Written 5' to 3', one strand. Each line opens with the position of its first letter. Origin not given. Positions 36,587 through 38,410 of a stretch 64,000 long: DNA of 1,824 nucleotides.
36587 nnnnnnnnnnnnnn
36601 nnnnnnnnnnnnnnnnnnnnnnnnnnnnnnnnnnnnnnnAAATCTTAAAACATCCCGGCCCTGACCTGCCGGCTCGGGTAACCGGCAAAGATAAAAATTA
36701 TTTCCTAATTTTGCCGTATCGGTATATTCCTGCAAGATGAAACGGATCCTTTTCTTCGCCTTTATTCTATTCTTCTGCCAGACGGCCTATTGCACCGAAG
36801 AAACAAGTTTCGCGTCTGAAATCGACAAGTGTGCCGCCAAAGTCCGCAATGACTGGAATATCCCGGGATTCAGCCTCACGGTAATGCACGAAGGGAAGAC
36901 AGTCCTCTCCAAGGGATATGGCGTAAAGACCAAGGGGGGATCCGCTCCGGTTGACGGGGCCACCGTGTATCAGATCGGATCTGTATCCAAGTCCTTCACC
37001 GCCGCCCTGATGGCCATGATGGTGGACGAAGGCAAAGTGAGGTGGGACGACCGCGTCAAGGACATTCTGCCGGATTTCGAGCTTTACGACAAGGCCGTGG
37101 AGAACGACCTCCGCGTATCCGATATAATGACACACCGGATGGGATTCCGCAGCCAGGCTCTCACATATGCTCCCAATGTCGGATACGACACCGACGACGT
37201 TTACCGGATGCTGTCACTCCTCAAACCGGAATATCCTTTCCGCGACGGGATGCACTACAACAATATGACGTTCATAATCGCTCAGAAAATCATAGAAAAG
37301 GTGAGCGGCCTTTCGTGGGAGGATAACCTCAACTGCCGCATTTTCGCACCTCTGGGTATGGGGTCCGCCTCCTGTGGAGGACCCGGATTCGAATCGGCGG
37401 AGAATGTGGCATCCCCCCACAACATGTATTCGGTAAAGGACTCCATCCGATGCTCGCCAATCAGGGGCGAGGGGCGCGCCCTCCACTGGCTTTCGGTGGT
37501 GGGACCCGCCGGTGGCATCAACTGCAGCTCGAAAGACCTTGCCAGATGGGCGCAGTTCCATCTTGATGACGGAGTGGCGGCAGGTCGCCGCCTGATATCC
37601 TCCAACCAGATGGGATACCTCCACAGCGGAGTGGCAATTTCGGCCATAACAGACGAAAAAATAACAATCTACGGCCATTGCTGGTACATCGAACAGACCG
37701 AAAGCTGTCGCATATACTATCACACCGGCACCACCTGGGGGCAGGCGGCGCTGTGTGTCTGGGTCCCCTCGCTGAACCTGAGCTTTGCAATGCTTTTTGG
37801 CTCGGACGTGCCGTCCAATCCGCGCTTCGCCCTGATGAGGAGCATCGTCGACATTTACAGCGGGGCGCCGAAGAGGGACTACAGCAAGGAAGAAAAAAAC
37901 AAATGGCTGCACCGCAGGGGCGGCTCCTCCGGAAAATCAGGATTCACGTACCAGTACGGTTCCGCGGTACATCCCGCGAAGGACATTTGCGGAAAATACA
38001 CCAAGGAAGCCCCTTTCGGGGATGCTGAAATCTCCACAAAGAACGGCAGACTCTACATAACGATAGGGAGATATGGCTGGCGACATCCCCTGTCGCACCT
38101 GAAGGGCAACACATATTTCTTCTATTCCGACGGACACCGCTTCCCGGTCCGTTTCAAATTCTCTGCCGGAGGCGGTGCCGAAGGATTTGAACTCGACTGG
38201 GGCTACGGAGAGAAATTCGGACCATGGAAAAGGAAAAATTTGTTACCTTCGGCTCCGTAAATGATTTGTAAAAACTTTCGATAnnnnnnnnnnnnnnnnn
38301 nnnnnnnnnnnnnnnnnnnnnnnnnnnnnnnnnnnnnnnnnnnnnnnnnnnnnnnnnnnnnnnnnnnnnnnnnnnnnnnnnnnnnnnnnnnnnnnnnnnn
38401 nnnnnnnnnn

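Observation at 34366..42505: Candidate undescribed extracytoplasmic system: five adjacent exported hydrolases aimed at D-/gamma-linked amide bonds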

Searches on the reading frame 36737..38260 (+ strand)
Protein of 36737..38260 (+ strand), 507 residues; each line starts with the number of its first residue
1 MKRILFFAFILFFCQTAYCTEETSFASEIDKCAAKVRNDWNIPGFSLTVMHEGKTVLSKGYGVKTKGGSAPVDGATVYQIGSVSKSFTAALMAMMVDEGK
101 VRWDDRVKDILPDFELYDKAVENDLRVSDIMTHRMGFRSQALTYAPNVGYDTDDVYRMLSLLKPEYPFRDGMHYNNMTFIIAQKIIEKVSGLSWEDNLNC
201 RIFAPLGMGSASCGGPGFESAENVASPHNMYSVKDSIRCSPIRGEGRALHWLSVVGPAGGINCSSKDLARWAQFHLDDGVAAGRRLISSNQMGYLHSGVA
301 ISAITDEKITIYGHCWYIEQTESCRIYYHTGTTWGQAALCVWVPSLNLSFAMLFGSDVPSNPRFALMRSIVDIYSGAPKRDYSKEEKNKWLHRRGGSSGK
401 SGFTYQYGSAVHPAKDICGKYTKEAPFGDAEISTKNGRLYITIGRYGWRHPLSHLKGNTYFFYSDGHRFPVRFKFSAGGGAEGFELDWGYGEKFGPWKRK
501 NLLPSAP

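Call 3: search_protein_families(library=pfam, proteins=[window:36737-38260:+], max_evalue=0.01)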
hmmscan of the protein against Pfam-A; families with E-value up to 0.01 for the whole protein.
window:36737-38260:+ (507 aa): 2 families
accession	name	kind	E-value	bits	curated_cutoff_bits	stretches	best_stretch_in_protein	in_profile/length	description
PF00144.29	Beta-lactamase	-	7.9e-53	180.2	27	1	34-361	3-315/329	Beta-lactamase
PF11954.13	DUF3471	-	9.4e-05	23.2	29.3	1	412-487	10-89/103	Domain of unknown function (DUF3471)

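Call 4: search_protein_families(library=ncbifam, proteins=[window:36737-38260:+], max_evalue=0.01)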
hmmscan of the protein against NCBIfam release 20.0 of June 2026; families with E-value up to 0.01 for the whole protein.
window:36737-38260:+ (507 aa): 48 families (the best 25 are shown)
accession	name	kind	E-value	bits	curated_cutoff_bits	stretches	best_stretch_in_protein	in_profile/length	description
NF033085.1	bla_class_C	equivalog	2.8e-22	79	415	1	24-300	3-261/356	class C beta-lactamase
NF007943.0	PRK10662.1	equivalog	3.5e-16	58.8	266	1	7-291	14-286/380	D-alanyl-D-alanine-carboxypeptidase/endopeptidase AmpH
NF045671.1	blaPNC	exception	5.1e-16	58.5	750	1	26-210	46-223/401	PNC family class C beta-lactamase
NF009622.0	PRK13128.1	equivalog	3.9e-15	55.4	443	1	26-277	6-243/518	D-aminopeptidase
NF041663.1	ampC_Sliq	exception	5.3e-15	55.2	860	1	24-235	23-222/378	cephalosporin-hydrolyzing class C beta-lactamase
NF012172.1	FOX-MOX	exception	4.1e-14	52.3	700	1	11-112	15-115/382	FOX/MOX family class C beta-lactamase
NF038089.1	blaYRC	exception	1.4e-13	50.5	870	1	4-211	5-207/381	YRC family class C beta-lactamase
NF038069.1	blaIDC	exception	4.7e-13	48.8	850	1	3-114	15-126/395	IDC family class C beta-lactamase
NF000397.2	blaACC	exception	4.9e-13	48.9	850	1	22-299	27-287/385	ACC family cephalosporin-hydrolyzing class C beta-lactamase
NF033575.1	blaRHO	exception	5.7e-13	48.5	825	1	23-211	26-205/380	RHO family class C beta-lactamase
NF000423.2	blaSRT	exception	1.5e-12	47.4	860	1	22-214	21-205/378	SRT/SST family class C beta-lactamase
NF033700.1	blaCMA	exception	1.5e-12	47.3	887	1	38-298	35-276/375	CMA family class C beta-lactamase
NF033698.1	blaCSA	exception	1.7e-12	47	884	1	37-299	34-277/375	CSA family class C beta-lactamase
NF012173.1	CMY2-MIR-ACT-EC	exception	2.5e-12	46.3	680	1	2-276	3-258/380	CMY2/MIR/ACT/EC family class C beta-lactamase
NF000399.2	blaFOX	exception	3.5e-12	46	850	1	11-209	15-206/382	FOX family cephalosporin-hydrolyzing class C beta-lactamase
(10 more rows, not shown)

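Call 29: search_solved_structures(query=window:36737-38260:+, max_evalue=1e-10)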
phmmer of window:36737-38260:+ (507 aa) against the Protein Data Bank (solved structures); distinct sequences matched with E-value up to 1e-10: 16.
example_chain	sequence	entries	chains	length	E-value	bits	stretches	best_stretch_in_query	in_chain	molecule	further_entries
7spn_A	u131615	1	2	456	6.5e-27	97.3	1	27-377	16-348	IS11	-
2qmi_A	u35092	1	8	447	5.7e-16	61.2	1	39-212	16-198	Pbp related beta-lactamase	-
9sn1_A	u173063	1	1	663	3.8e-14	55.2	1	43-210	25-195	Beta-lactamase family protein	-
4gdn_A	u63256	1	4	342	3.6e-13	52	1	27-353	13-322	Protein flp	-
6fm6_A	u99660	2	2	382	8.4e-12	47.5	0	13-113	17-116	Beta-lactamase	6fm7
6k8x_A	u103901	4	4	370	1.1e-11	47.1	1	22-299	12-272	Beta-lactamase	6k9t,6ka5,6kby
3o3v_A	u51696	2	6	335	1.4e-11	46.7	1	41-326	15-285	beta-lactamase | ClbP peptidase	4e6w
4e6x_A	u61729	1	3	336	1.4e-11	46.7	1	41-326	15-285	ClbP peptidase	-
6m5h_A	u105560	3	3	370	3.7e-11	45.3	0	22-299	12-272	Beta-lactamase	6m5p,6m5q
7mdc_A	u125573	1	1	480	3.8e-11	45.3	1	41-326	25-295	Beta-lactamase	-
7ul6_A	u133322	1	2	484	3.9e-11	45.3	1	41-326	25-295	Beta-lactamase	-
4qd4_A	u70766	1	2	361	6.7e-11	44.5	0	35-210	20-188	Beta-lactamase ADC-68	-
3iwo_A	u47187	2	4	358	9.5e-11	44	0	40-276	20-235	Beta-lactamase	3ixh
5evi_A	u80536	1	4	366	9.5e-11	44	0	29-298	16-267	Beta-Lactamase/D-Alanine Carboxypeptidase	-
7mde_A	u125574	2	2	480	9.8e-11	43.9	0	41-326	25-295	Beta-lactamase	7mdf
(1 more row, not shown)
